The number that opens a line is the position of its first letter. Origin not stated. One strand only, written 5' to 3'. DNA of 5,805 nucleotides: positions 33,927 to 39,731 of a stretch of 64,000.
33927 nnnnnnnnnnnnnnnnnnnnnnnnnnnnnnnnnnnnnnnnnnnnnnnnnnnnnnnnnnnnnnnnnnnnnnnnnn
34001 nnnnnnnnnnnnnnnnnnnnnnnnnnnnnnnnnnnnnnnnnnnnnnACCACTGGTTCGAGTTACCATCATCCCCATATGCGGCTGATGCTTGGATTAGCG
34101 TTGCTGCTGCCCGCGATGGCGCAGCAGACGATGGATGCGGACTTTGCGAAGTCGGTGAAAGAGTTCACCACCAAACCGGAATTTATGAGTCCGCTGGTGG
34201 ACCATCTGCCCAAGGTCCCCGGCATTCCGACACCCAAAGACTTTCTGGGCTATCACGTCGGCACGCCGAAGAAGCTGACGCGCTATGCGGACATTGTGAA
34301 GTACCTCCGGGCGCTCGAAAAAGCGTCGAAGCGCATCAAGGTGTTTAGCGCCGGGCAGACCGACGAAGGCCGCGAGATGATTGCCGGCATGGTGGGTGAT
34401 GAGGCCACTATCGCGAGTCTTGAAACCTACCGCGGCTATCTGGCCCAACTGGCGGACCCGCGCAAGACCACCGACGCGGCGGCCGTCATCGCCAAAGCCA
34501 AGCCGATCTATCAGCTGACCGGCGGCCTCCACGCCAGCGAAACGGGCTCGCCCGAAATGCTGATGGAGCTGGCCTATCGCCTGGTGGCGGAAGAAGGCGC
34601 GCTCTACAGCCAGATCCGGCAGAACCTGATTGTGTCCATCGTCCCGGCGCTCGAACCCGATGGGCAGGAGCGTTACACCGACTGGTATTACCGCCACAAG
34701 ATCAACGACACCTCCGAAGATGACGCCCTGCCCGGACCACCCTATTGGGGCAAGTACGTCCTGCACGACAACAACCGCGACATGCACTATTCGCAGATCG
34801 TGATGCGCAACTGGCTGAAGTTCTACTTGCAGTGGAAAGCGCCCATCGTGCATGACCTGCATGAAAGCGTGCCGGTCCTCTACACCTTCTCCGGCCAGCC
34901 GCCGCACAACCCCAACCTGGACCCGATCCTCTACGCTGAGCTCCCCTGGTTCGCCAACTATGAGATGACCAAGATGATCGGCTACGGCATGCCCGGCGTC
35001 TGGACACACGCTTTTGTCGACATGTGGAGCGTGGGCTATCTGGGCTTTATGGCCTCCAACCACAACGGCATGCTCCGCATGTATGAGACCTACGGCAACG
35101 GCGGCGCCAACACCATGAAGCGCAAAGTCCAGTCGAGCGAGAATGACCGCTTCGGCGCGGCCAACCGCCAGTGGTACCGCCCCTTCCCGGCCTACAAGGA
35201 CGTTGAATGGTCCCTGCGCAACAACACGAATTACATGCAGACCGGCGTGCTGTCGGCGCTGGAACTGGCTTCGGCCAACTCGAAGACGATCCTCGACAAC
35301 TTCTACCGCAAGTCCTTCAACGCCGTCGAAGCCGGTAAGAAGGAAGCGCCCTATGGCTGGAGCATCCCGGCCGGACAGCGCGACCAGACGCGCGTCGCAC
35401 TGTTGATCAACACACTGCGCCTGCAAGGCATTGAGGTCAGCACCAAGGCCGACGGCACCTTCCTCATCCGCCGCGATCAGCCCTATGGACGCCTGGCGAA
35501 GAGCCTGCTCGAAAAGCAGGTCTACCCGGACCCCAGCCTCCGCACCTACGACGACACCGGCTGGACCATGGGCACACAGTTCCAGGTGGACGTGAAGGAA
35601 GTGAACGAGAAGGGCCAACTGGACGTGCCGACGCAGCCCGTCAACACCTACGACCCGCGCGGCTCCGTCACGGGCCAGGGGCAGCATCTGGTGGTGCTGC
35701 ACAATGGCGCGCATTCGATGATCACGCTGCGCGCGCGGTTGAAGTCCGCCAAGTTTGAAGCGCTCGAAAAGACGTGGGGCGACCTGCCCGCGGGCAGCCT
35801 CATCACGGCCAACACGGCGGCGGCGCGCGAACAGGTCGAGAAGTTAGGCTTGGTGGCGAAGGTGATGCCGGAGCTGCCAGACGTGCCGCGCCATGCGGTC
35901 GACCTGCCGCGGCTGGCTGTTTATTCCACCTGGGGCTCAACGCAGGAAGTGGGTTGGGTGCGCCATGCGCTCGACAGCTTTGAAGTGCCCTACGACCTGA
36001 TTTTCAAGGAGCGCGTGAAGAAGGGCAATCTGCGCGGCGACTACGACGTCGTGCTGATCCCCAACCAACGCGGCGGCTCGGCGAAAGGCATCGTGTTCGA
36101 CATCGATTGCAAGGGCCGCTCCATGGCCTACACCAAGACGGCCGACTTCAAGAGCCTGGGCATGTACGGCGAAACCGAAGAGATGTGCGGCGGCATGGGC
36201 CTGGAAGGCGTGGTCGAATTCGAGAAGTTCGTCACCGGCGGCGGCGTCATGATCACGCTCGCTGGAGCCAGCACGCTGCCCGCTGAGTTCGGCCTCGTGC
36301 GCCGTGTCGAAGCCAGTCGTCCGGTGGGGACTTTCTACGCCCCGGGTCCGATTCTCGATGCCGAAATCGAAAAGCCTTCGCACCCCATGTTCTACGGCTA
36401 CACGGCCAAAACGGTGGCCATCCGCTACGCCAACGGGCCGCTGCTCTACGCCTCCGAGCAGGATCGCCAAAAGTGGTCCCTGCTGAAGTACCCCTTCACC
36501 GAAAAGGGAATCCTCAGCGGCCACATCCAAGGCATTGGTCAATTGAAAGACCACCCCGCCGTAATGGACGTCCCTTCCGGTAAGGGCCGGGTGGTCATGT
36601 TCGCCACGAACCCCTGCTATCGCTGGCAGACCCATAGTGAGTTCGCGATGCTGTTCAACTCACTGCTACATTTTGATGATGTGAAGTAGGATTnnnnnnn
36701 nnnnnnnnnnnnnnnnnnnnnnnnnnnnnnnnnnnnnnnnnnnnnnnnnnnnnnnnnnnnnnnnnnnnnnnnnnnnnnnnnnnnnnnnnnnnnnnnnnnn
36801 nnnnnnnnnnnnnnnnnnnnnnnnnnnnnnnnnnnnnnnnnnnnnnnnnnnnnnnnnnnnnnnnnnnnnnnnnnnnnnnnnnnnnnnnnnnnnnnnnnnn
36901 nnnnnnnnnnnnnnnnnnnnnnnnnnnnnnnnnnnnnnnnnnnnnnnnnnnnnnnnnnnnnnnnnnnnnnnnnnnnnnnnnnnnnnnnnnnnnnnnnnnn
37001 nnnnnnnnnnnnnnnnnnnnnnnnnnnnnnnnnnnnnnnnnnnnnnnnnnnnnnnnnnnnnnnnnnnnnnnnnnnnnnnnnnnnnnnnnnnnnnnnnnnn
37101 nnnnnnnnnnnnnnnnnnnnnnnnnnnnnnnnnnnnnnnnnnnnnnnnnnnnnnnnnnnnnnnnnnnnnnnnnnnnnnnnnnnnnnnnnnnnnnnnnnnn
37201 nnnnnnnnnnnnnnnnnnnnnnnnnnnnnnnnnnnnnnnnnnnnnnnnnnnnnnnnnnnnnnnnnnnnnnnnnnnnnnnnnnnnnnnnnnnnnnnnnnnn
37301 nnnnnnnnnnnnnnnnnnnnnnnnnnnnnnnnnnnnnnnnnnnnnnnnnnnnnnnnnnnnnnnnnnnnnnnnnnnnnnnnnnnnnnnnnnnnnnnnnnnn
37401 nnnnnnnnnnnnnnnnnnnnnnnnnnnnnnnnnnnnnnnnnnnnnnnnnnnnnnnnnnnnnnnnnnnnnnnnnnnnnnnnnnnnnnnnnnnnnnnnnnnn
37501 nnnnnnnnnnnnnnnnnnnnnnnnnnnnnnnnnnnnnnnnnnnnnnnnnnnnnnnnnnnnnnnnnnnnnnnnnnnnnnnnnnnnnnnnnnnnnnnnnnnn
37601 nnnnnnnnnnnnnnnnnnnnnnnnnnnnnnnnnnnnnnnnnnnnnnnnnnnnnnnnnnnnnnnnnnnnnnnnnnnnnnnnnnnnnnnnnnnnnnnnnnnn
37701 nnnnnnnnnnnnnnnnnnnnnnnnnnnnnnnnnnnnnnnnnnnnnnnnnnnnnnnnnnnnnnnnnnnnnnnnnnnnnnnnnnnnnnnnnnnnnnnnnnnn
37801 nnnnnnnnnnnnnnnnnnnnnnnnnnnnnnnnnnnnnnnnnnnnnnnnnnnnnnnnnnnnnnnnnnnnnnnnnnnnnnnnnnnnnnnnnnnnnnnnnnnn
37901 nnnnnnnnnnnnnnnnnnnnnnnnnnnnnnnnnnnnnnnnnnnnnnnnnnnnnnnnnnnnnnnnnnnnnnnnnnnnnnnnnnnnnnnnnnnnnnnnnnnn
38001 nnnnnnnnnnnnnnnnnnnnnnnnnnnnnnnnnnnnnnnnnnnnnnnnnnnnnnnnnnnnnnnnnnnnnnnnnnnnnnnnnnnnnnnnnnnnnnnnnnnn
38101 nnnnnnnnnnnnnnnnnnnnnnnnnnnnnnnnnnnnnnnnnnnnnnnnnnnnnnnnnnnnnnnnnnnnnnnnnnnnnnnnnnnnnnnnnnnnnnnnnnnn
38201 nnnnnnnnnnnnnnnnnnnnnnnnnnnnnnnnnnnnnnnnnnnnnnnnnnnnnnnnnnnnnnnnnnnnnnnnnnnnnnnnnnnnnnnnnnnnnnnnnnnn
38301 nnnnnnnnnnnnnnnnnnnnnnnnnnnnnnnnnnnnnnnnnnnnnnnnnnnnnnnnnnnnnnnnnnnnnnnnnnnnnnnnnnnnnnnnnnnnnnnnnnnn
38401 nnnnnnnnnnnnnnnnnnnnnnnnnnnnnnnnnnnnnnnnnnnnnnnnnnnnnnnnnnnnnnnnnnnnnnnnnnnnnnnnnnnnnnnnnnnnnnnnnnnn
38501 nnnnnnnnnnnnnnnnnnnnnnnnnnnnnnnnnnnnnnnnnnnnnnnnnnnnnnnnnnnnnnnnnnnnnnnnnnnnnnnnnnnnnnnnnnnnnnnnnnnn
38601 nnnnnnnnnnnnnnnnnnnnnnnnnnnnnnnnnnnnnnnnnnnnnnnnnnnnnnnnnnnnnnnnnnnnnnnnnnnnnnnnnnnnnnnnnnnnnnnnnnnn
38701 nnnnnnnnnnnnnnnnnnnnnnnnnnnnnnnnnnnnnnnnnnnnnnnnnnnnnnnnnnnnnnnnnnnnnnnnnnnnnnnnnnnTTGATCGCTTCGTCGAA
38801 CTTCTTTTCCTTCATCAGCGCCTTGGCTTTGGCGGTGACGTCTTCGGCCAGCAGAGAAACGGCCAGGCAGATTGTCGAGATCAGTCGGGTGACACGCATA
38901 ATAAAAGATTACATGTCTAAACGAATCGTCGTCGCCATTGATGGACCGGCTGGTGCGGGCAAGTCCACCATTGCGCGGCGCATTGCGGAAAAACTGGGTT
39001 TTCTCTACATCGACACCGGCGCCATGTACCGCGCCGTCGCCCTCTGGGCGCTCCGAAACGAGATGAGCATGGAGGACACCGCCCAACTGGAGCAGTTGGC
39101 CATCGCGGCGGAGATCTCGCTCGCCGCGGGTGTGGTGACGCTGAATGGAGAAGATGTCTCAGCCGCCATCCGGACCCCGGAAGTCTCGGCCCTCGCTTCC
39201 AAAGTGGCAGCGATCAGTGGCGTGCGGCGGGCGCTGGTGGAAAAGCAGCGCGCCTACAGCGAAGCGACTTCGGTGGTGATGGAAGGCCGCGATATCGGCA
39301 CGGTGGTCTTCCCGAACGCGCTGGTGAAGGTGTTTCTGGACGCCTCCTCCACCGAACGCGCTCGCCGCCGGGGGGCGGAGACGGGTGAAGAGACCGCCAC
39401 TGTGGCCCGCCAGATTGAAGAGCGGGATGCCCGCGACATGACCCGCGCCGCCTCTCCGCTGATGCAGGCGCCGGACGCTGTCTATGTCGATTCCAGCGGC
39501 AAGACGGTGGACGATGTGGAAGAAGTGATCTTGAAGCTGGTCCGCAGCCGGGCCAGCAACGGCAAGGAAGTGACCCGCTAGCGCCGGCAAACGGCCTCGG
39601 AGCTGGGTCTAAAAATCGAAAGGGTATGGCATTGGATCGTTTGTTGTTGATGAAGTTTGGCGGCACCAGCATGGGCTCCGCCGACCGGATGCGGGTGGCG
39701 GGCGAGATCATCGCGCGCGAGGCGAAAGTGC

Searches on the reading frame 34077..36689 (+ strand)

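Call 46: search_protein_families(library=pfam, proteins=[window:34077-36689:+], max_evalue=0.001)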
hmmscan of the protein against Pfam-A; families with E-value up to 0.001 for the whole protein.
window:34077-36689:+ (870 aa): 1 family
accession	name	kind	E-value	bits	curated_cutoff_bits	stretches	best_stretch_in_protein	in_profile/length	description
PF00246.29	Peptidase_M14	-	8.2e-14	52.3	21.6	1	73-383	1-223/286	Zinc carboxypeptidase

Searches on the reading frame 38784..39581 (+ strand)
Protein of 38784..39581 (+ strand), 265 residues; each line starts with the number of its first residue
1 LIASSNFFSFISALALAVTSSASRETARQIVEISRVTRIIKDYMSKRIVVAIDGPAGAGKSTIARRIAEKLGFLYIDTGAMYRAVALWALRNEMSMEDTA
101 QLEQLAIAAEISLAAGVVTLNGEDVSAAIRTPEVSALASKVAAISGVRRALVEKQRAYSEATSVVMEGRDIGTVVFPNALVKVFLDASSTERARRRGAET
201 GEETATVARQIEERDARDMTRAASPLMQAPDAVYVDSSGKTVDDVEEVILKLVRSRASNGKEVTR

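Call 46: search_protein_families(library=pfam, proteins=[window:38784-39581:+], max_evalue=0.001)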
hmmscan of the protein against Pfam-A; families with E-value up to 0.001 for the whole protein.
window:38784-39581:+ (265 aa): 7 families
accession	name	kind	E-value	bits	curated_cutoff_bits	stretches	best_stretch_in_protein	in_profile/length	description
PF02224.24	Cytidylate_kin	-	2.4e-71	240.3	26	1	50-254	1-210/211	Cytidylate kinase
PF13189.12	Cytidylate_kin2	-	4.3e-10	40.5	28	1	49-218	1-150/176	Cytidylate kinase-like family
PF13238.12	AAA_18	-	3.4e-07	31.2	29.4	1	50-208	1-119/128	AAA domain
PF13207.12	AAA_17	-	1.6e-06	28.9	27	1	54-87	2-35/136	AAA domain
PF01202.28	SKI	-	5.4e-05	23.8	22.1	0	57-79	2-24/159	Shikimate kinase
PF25199.1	nSTAND_NTPase5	-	0.0002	21.6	34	0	31-71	20-65/145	Novel STAND NTPase 5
PF13671.12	AAA_33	-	0.00052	20.8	27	1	50-106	2-55/143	AAA domain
